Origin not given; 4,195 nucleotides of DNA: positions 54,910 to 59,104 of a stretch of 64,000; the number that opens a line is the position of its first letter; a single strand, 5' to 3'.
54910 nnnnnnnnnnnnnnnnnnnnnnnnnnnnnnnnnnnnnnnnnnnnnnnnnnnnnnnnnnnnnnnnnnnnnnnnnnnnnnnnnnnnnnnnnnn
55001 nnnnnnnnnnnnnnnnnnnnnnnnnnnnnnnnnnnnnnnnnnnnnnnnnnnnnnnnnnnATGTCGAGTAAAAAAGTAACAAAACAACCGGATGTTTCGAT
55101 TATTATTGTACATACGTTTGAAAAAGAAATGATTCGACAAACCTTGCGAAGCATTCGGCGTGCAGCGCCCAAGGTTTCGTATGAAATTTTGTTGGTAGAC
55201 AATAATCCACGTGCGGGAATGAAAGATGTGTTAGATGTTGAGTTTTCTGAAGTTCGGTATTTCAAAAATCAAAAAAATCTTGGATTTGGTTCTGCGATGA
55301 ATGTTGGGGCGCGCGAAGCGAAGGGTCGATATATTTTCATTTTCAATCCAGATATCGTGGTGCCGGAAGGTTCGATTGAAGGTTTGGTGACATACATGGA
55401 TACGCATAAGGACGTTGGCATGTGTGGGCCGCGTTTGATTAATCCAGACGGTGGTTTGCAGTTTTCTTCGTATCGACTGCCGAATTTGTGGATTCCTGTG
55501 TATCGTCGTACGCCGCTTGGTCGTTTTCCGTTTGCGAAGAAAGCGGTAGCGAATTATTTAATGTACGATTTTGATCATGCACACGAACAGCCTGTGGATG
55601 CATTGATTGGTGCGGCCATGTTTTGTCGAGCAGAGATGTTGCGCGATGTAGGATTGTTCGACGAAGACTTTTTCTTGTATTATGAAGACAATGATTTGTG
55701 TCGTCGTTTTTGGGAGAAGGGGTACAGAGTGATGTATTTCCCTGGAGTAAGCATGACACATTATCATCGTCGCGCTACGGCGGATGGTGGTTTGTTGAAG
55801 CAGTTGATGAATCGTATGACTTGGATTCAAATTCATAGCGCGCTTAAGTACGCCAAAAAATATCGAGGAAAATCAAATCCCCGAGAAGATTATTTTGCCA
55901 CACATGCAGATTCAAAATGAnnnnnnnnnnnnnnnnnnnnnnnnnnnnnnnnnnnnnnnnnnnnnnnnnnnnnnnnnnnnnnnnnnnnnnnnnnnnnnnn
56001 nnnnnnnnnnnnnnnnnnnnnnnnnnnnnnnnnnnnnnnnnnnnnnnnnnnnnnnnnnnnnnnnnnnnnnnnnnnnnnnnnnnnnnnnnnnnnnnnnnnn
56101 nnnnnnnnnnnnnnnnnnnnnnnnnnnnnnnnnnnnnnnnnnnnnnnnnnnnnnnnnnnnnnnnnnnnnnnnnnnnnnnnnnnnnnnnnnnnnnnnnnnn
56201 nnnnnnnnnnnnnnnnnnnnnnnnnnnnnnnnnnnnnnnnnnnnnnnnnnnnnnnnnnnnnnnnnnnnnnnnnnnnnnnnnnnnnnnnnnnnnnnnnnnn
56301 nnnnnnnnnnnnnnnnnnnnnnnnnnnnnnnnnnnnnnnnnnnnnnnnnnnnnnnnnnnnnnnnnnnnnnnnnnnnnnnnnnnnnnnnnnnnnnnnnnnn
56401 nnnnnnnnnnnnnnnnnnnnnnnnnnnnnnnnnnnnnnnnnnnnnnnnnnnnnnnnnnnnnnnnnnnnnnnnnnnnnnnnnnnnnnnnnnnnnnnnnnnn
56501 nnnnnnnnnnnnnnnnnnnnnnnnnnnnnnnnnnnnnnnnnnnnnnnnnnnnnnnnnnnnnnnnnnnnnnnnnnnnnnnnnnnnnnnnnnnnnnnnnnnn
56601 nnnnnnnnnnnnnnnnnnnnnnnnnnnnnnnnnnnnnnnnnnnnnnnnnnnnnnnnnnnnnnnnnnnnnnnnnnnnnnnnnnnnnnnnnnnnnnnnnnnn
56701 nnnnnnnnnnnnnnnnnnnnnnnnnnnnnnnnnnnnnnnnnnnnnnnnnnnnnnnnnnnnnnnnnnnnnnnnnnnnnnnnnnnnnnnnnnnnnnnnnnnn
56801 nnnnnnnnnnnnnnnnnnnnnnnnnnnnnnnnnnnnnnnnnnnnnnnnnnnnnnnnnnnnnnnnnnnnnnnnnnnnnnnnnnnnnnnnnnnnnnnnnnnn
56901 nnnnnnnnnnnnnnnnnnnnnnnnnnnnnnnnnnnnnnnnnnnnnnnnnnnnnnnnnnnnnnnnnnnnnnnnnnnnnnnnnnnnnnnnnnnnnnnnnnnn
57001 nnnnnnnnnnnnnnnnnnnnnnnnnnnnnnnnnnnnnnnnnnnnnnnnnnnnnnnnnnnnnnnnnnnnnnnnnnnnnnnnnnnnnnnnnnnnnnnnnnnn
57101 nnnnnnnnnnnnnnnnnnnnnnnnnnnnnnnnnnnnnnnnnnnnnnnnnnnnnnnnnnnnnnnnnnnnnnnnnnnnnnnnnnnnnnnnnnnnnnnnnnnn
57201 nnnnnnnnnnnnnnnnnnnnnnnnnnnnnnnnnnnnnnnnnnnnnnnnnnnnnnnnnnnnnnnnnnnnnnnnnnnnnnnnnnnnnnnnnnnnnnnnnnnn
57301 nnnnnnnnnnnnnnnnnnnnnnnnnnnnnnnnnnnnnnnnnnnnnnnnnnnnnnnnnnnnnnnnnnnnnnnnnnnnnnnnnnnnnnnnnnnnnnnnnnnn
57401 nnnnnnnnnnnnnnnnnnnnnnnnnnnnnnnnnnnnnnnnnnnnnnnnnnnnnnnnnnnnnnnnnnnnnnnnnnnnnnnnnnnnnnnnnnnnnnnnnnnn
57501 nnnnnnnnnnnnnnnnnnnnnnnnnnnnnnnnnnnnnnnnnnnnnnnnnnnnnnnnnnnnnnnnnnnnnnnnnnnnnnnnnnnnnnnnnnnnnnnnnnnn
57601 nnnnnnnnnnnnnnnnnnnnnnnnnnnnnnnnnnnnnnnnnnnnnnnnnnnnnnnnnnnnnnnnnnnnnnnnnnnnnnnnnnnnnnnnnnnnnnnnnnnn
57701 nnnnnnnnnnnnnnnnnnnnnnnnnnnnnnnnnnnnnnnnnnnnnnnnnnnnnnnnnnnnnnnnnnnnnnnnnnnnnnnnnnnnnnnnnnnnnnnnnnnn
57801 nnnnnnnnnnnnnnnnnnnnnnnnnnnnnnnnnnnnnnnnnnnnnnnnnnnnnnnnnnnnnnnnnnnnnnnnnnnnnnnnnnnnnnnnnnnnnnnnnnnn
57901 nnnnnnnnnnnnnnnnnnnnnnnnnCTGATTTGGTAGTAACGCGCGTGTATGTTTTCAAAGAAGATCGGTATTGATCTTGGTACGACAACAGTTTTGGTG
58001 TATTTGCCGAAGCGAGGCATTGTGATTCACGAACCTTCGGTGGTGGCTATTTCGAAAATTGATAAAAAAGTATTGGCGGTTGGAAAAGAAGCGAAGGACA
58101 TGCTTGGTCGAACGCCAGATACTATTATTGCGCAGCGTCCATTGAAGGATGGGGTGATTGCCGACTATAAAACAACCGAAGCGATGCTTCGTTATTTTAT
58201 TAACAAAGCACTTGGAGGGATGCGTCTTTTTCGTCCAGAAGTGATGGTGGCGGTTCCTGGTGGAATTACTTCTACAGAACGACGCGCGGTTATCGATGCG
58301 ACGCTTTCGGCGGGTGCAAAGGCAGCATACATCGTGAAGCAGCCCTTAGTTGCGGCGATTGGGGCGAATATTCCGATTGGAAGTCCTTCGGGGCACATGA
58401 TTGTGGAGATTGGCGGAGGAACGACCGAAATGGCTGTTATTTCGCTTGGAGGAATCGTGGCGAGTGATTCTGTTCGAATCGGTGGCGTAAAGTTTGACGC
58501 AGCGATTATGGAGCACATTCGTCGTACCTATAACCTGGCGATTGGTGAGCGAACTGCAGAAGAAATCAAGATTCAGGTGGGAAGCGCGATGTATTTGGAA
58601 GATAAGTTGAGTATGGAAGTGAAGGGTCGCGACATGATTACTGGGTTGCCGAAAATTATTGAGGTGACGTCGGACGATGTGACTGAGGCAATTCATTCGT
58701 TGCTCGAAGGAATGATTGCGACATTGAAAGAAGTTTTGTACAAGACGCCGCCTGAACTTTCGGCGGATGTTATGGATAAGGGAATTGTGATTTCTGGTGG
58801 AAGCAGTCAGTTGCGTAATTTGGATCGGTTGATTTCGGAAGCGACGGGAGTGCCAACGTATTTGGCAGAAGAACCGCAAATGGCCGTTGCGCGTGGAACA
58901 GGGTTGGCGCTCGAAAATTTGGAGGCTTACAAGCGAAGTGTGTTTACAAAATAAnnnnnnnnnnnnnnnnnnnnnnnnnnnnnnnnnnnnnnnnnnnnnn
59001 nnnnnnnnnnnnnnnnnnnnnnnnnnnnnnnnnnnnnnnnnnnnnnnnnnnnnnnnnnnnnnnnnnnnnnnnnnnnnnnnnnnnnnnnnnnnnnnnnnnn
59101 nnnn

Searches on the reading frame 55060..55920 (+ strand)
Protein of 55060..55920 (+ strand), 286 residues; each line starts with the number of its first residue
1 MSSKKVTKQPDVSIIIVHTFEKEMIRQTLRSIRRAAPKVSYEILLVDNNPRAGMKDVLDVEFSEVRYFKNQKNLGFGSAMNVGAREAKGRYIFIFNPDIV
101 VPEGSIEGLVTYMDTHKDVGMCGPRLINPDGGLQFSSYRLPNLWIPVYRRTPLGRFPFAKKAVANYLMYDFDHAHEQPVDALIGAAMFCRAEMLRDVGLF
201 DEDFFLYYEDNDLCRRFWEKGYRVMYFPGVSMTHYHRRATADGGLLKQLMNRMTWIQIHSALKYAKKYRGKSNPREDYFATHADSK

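Call 20: search_protein_families(library=pfam, proteins=[window:55060-55920:+], max_evalue=0.001)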
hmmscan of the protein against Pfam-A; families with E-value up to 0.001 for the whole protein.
window:55060-55920:+ (286 aa): 4 families
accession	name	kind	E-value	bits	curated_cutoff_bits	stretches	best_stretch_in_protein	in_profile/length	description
PF00535.33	Glycos_transf_2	-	7.5e-22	78.5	23.3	1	13-144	1-132/168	Glycosyl transferase family 2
PF13641.12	Glyco_tranf_2_3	-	1.1e-16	62.1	27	1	10-250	1-221/230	Glycosyltransferase like family 2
PF13632.12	Glyco_trans_2_3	-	2e-07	31.5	27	1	182-233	72-122/198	Glycosyl transferase family group 2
PF13712.12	Glyco_tranf_2_5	-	3.2e-05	24.2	27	1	72-226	37-179/210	Glycosyltransferase like family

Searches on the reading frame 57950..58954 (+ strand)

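Call 20: search_protein_families(library=pfam, proteins=[window:57950-58954:+], max_evalue=0.001)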
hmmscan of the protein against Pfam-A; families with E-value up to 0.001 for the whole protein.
window:57950-58954:+ (334 aa): 5 families
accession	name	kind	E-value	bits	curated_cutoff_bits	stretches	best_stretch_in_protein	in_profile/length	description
PF06723.19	MreB_Mbl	-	5.9e-130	433.3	27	1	4-328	2-326/327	MreB/Mbl protein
PF14450.12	FtsA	-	1.4e-12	48.5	31.8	1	151-316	2-127/127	Cell division protein FtsA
PF00012.26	HSP70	-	2.6e-11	42.9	20.6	1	98-319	136-370/599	Hsp70 protein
PF00022.25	Actin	-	9.3e-07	28.2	27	1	29-192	31-189/410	Actin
PF11104.14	PilM_2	-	0.00014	21.3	27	0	278-308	277-307/340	Type IV pilus assembly protein PilM;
